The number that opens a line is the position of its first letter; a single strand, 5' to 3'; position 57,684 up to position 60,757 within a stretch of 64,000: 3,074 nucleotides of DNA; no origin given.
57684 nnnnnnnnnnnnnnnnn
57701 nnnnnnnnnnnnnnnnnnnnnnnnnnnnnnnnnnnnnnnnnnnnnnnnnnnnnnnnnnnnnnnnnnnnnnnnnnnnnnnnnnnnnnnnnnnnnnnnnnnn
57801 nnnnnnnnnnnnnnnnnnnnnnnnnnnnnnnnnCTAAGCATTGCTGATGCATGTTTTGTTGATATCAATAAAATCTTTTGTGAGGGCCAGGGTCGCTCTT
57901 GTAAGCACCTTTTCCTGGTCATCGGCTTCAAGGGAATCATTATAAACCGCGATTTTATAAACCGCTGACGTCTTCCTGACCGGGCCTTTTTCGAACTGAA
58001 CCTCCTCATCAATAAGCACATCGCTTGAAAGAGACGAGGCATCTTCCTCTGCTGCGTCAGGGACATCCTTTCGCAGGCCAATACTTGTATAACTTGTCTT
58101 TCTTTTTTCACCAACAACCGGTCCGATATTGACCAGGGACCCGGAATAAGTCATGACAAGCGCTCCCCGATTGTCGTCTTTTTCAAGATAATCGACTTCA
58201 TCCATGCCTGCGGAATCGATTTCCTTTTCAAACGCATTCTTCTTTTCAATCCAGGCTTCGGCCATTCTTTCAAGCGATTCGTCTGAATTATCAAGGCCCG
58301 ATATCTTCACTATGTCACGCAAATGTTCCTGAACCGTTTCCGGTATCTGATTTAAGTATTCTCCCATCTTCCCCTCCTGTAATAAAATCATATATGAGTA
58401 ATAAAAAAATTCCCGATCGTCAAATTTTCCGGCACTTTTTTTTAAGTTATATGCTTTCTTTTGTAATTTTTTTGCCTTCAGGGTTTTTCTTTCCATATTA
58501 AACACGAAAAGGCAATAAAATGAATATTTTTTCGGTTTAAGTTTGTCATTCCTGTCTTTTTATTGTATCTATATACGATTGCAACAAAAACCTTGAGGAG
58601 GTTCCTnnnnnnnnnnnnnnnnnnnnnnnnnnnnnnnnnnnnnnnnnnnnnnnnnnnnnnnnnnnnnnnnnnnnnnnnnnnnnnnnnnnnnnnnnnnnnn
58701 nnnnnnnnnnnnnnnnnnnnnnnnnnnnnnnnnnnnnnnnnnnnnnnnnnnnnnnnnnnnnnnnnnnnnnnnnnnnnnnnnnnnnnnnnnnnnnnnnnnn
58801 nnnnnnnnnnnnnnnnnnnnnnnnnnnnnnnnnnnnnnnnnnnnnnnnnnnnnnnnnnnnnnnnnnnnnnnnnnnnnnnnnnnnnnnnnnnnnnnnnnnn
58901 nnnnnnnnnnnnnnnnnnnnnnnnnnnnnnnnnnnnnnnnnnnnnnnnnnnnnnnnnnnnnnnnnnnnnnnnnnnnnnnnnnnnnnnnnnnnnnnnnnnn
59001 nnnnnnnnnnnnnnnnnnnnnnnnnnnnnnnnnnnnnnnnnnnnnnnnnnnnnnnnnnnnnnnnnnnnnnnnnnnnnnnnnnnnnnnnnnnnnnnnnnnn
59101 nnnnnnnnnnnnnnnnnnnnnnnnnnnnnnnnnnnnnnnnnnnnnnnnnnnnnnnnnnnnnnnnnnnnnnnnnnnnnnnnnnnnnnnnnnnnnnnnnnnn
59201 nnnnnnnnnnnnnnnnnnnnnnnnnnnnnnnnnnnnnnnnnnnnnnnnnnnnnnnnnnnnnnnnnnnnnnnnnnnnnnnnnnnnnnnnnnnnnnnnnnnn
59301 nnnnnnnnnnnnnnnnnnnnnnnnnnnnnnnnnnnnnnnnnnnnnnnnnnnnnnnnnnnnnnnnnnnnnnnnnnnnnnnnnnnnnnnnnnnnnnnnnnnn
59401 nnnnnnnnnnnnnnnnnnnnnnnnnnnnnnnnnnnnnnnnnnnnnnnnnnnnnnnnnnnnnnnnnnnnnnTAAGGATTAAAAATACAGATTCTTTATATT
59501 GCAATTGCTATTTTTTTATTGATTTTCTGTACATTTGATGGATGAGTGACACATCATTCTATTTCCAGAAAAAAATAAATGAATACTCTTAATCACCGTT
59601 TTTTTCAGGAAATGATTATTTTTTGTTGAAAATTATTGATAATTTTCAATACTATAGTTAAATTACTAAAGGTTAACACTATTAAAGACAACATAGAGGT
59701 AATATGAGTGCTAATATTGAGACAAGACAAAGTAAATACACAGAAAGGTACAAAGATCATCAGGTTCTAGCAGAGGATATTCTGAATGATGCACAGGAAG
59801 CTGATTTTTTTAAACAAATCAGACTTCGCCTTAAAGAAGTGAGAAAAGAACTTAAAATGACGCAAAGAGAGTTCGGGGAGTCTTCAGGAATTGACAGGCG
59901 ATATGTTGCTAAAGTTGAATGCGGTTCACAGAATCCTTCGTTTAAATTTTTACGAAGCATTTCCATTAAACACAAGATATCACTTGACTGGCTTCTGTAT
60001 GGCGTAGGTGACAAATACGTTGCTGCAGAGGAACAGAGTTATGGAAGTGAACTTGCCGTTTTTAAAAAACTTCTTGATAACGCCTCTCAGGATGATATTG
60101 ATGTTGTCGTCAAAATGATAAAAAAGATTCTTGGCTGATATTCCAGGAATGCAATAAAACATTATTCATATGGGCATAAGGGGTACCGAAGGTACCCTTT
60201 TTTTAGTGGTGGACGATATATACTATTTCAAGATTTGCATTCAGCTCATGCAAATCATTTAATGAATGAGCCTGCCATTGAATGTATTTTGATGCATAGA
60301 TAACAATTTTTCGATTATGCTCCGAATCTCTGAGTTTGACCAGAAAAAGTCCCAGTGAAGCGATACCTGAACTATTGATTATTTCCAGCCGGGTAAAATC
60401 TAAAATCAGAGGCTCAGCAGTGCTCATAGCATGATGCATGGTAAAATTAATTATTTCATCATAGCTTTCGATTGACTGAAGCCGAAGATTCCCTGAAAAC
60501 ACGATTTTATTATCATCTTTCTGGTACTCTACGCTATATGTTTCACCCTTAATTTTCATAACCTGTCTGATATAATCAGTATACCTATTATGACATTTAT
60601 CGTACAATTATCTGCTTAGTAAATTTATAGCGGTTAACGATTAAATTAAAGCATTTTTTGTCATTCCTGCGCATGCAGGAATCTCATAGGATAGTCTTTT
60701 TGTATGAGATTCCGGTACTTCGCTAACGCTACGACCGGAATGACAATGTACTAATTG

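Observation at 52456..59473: Candidate undescribed envelope-to-nucleoid phosphosignalling system (domain X, phosphatase, Ser/Thr kinase, TM-FHA, VWA-TM-FHA; divergent domain X-HU)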

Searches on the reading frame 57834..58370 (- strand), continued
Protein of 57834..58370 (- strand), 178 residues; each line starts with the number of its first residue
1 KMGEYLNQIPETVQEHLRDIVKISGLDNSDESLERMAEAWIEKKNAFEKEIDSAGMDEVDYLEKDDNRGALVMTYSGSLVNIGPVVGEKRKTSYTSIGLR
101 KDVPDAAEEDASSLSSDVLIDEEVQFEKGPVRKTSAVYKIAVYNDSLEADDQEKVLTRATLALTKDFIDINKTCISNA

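Call 68: find_encoding_contigs(protein=P0190, flank=8000, max_places=3)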
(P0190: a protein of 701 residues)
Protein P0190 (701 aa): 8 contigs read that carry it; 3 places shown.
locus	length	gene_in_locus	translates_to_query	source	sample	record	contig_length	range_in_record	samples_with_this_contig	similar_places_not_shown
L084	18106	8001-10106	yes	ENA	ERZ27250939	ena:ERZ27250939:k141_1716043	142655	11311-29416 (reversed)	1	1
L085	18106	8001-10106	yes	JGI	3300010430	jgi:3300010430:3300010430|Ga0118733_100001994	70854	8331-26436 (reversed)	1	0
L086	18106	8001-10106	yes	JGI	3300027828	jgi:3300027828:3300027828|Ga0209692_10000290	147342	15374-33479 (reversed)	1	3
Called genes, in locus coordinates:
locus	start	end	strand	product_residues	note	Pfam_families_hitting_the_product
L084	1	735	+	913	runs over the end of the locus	-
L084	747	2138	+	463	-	PF04055:Radical_SAM, PF13186:SPASM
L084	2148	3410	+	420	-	-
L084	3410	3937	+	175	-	-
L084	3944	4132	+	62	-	-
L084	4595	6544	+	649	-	PF00672:HAMP, PF00211:Guanylate_cyc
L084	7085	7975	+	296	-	PF16697:Yop-YscD_cpl, PF00498:FHA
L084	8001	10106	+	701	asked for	PF00092:VWA, PF13519:VWA_2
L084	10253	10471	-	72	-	-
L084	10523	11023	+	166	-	-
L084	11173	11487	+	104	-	-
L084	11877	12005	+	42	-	-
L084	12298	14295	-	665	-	PF07696:7TMR-DISMED2, PF07695:7TMR-DISM_7TM, PF07228:SpoIIE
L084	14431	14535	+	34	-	-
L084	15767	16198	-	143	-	-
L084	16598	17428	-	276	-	-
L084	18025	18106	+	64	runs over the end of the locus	-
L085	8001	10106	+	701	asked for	PF00092:VWA, PF13519:VWA_2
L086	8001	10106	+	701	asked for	PF00092:VWA, PF13519:VWA_2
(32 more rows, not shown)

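Call 70: search_protein_families(library=pfam, proteins=[L084:2148-3410:+, L084:3410-3937:+, L084:4595-6544:+, L084:7085-7975:+, L084:10523-11023:+, L084:11173-11487:+, L084:15767-16198:-, L084:16598-17428:-], max_evalue=0.01)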
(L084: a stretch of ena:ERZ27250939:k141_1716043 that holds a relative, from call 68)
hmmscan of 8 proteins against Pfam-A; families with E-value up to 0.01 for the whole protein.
L084:2148-3410:+ (420 aa): 1 family
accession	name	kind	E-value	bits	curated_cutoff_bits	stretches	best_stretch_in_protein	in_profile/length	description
PF24463.1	DUF7577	-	0.0015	18.6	28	1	261-281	4-24/27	Domain of unknown function (DUF7577)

L084:3410-3937:+ (175 aa): 5 families
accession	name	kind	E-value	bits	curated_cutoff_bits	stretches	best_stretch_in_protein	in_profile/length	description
PF01396.24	Zn_ribbon_Top1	-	0.0025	18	32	0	147-161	2-16/39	Topoisomerase DNA binding C4 zinc finger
PF24460.1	DUF7575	-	0.0033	17.2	28.5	0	131-141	4-14/28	Domain of unknown function (DUF7575)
PF23458.2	DUF7130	-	0.0065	16.8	35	1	111-154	34-78/89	Domain of unknown function (DUF7130)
PF13248.11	Zn_ribbon_3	-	0.0074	16.2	27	0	130-156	2-26/26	zinc-ribbon domain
PF00335.26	Tetraspanin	-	0.0077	16.4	32.1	1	4-125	46-138/225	Tetraspanin family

L084:4595-6544:+ (649 aa): 2 families
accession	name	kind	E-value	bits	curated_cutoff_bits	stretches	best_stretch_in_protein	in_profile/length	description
PF00211.25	Guanylate_cyc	-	4.5e-21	75.7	21.9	1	472-640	8-176/183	Adenylate and Guanylate cyclase catalytic domain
PF00672.30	HAMP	-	9.7e-10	39.1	25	1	389-435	5-51/53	HAMP domain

L084:7085-7975:+ (296 aa): 2 families
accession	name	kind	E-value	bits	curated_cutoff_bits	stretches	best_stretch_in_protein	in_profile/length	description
PF16697.10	Yop-YscD_cpl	-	3.3e-13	50.2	33.2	1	206-290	2-87/94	Inner membrane component of T3SS, cytoplasmic domain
PF00498.31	FHA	-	5.6e-08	33.5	20.7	1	224-287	2-67/67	FHA domain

L084:10523-11023:+ (166 aa): 2 families
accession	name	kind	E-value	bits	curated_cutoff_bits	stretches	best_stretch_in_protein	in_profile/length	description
PF00515.34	TPR_1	-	0.00056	20.1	27.8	0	113-129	3-19/34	Tetratricopeptide repeat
PF07719.23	TPR_2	-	0.0036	17.8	27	0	113-129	3-19/34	Tetratricopeptide repeat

L084:11173-11487:+ (104 aa): 0 families

L084:15767-16198:- (143 aa): 0 families

L084:16598-17428:- (276 aa): 0 families

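Call 82: search_protein_families(library=pfam, proteins=[L038:9525-9893:-, L046:5044-5385:+], max_evalue=0.01)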
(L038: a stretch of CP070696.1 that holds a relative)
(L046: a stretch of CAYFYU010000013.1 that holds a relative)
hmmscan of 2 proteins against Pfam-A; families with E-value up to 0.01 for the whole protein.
L038:9525-9893:- (123 aa): 2 families
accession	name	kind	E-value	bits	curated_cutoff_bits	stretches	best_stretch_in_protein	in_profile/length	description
PF16697.10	Yop-YscD_cpl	-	5.9e-17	62.1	33.2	1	13-100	1-90/94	Inner membrane component of T3SS, cytoplasmic domain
PF00498.31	FHA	-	5.5e-15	56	20.7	1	31-94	1-67/67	FHA domain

L046:5044-5385:+ (114 aa): 2 families
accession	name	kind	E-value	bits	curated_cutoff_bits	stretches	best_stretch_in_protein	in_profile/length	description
PF00498.31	FHA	-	2.8e-22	79.4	20.7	1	40-107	1-67/67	FHA domain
PF16697.10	Yop-YscD_cpl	-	2.9e-13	50.3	33.2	1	38-112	17-89/94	Inner membrane component of T3SS, cytoplasmic domain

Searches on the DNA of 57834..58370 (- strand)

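Call 76: search_rna_families(sources=[L038, L040, L058], threshold=gathering)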
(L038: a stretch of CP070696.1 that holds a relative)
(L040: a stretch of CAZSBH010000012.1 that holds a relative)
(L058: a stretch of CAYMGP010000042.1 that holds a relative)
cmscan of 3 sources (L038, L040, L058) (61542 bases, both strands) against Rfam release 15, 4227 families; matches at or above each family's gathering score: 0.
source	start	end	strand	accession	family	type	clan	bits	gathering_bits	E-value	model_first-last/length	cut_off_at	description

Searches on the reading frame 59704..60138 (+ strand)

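Call 3: search_protein_families(library=pfam, proteins=[window:59704-60138:+], max_evalue=0.01)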
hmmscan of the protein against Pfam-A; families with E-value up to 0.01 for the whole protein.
window:59704-60138:+ (144 aa): 3 families
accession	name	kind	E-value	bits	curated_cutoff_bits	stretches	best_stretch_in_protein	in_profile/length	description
PF01381.28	HTH_3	-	3.5e-11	43.4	23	1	43-97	1-55/55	Helix-turn-helix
PF12844.13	HTH_19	-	8.4e-09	35.7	30.2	1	42-102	3-63/64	Helix-turn-helix domain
PF13560.12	HTH_31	-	0.00012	22.7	27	1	41-85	4-49/64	Helix-turn-helix domain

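Call 6: search_protein_families(library=ncbifam, proteins=[window:59704-60138:+], max_evalue=0.01)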
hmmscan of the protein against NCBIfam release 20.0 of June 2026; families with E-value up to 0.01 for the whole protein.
window:59704-60138:+ (144 aa): 9 families
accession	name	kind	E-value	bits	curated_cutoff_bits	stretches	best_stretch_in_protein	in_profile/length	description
NF006015.0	PRK08154.1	subfamily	2.1e-12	46.8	204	1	22-142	14-125/314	anaerobic benzoate catabolism transcriptional regulator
NF041951.1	phage_RstR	subfamily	1.9e-11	44.2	80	1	39-108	3-72/108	RstR family transcriptional repressor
NF007257.0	PRK09706.1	subfamily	7.6e-07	29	101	1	39-107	6-74/135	transcriptional repressor DicA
TIGR03070.1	couple_hipB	subfamily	9.9e-07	28.6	71.65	1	38-81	2-45/58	type II toxin-antitoxin system Y4mF family antitoxin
TIGR03830.1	CxxCG_CxxCG_HTH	subfamily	0.00014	21.6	61.8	1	39-80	66-107/127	type II TA system antitoxin MqsA family protein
NF046032.1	TransRegSlrRBacil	equivalog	0.00025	21.1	250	1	43-97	8-61/149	HTH-type transcriptional regulator SlrR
NF041677.1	trans_regClgR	equivalog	0.00031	20.8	170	1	43-137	13-101/113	transcriptional regulator ClgR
NF010465.0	PRK13890.1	equivalog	0.00046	20.3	96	1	46-98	13-65/121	conjugal transfer protein TrbA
TIGR00270.2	TIGR00270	equivalog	0.0071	16.2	110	1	17-93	54-130/159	multiprotein bridging factor aMBF1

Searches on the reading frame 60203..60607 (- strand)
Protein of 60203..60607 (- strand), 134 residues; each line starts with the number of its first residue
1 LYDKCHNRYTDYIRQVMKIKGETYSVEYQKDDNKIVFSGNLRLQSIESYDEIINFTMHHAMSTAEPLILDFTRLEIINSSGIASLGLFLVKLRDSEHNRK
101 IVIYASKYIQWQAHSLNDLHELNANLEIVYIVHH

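Call 3: search_protein_families(library=pfam, proteins=[window:60203-60607:-], max_evalue=0.01)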
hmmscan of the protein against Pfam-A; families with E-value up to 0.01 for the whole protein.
window:60203-60607:- (134 aa): 0 families

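Call 6: search_protein_families(library=ncbifam, proteins=[window:60203-60607:-], max_evalue=0.01)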
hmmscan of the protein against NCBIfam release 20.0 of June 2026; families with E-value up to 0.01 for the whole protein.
window:60203-60607:- (134 aa): 1 family
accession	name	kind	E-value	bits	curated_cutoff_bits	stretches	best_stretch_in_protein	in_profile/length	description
NF047705.1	slr1659_superfam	superfamily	4e-27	94.7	100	1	17-127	1-110/111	slr1659 superfamily regulator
